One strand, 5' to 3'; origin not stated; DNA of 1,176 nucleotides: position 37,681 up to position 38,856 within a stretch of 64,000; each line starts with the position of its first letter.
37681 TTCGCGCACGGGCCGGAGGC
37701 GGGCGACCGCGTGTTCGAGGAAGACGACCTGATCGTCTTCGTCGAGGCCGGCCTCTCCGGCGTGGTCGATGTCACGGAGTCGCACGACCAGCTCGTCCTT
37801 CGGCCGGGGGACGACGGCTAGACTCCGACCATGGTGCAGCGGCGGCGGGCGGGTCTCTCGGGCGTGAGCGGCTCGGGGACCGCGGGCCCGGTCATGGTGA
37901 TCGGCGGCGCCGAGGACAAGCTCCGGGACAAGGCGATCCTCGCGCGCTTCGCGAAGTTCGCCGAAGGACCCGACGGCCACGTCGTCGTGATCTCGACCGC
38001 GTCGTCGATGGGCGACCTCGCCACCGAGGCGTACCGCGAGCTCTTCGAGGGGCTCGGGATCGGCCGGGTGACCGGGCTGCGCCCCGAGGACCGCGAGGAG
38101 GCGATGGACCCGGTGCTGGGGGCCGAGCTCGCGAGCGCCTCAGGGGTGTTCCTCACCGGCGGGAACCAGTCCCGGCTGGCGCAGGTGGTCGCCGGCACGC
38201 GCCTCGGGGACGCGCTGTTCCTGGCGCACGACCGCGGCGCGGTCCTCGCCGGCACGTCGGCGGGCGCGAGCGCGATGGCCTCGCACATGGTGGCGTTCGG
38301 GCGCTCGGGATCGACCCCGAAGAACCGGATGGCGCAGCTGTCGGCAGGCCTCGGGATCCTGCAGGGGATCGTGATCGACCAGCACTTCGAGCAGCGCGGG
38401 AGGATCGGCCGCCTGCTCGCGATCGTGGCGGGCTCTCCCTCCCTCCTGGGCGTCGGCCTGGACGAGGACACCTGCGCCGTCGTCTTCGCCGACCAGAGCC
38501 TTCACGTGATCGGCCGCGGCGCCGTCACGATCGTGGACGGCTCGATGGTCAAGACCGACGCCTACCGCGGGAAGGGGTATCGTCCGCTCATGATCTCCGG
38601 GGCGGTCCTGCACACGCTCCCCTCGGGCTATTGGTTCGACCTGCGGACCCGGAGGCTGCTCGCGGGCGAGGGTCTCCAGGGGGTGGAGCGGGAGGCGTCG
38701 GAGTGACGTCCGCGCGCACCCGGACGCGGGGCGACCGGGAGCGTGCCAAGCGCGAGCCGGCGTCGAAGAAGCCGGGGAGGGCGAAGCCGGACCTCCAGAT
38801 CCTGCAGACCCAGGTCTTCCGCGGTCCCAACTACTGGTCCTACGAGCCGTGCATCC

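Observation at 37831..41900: Complete cyanophycin synthesis/degradation pair (cphB-cphA) in a high-GC actinobacterial context, flanked by an HD-GYP phosphodiesterase and a DksA-like zinc-finger gene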

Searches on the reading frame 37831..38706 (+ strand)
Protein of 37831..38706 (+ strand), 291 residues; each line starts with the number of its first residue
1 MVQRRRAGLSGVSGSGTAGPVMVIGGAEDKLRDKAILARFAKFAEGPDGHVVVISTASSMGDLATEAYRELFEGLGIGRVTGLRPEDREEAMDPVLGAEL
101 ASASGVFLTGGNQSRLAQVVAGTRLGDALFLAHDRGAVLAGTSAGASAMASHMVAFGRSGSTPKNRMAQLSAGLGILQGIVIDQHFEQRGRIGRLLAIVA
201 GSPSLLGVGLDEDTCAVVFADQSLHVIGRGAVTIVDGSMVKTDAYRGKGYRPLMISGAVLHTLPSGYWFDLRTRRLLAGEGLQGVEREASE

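Call 9: search_protein_families(library=pfam, proteins=[window:37831-38706:+], max_evalue=0.01)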
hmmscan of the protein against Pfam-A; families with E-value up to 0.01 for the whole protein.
window:37831-38706:+ (291 aa): 1 family
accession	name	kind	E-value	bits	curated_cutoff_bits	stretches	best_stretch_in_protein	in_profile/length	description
PF03575.23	Peptidase_S51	-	8.9e-22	78.2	23.9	1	22-226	2-205/206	Peptidase family S51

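Call 10: search_protein_families(library=ncbifam, proteins=[window:37831-38706:+], max_evalue=0.01)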
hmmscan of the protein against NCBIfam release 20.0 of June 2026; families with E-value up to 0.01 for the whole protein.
window:37831-38706:+ (291 aa): 1 family
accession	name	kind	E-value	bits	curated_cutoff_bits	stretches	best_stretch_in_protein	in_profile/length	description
TIGR02069.1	cyanophycinase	equivalog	1.2e-70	237.8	126.6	1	21-267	1-248/250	cyanophycinase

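Call 16: find_encoding_contigs(protein=window:37831-38706:+, flank=10000, max_places=6)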
Protein window:37831-38706:+ (291 aa): no gene with exactly this product is on record in the collection.

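Call 46: search_solved_structures(query=window:37831-38703:+, show_alignments=2, max_evalue=0.00001)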
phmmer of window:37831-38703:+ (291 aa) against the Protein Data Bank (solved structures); distinct sequences matched with E-value up to 0.00001: 3.
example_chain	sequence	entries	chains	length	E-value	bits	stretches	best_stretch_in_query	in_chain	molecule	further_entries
7uqv_A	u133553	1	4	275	1.1e-55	192.5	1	18-277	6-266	Cyanophycinase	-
3en0_A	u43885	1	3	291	2.4e-46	161.8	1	20-266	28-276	Cyanophycinase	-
7uqw_A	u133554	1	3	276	4.5e-46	160.9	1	20-267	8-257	Cyanophycinase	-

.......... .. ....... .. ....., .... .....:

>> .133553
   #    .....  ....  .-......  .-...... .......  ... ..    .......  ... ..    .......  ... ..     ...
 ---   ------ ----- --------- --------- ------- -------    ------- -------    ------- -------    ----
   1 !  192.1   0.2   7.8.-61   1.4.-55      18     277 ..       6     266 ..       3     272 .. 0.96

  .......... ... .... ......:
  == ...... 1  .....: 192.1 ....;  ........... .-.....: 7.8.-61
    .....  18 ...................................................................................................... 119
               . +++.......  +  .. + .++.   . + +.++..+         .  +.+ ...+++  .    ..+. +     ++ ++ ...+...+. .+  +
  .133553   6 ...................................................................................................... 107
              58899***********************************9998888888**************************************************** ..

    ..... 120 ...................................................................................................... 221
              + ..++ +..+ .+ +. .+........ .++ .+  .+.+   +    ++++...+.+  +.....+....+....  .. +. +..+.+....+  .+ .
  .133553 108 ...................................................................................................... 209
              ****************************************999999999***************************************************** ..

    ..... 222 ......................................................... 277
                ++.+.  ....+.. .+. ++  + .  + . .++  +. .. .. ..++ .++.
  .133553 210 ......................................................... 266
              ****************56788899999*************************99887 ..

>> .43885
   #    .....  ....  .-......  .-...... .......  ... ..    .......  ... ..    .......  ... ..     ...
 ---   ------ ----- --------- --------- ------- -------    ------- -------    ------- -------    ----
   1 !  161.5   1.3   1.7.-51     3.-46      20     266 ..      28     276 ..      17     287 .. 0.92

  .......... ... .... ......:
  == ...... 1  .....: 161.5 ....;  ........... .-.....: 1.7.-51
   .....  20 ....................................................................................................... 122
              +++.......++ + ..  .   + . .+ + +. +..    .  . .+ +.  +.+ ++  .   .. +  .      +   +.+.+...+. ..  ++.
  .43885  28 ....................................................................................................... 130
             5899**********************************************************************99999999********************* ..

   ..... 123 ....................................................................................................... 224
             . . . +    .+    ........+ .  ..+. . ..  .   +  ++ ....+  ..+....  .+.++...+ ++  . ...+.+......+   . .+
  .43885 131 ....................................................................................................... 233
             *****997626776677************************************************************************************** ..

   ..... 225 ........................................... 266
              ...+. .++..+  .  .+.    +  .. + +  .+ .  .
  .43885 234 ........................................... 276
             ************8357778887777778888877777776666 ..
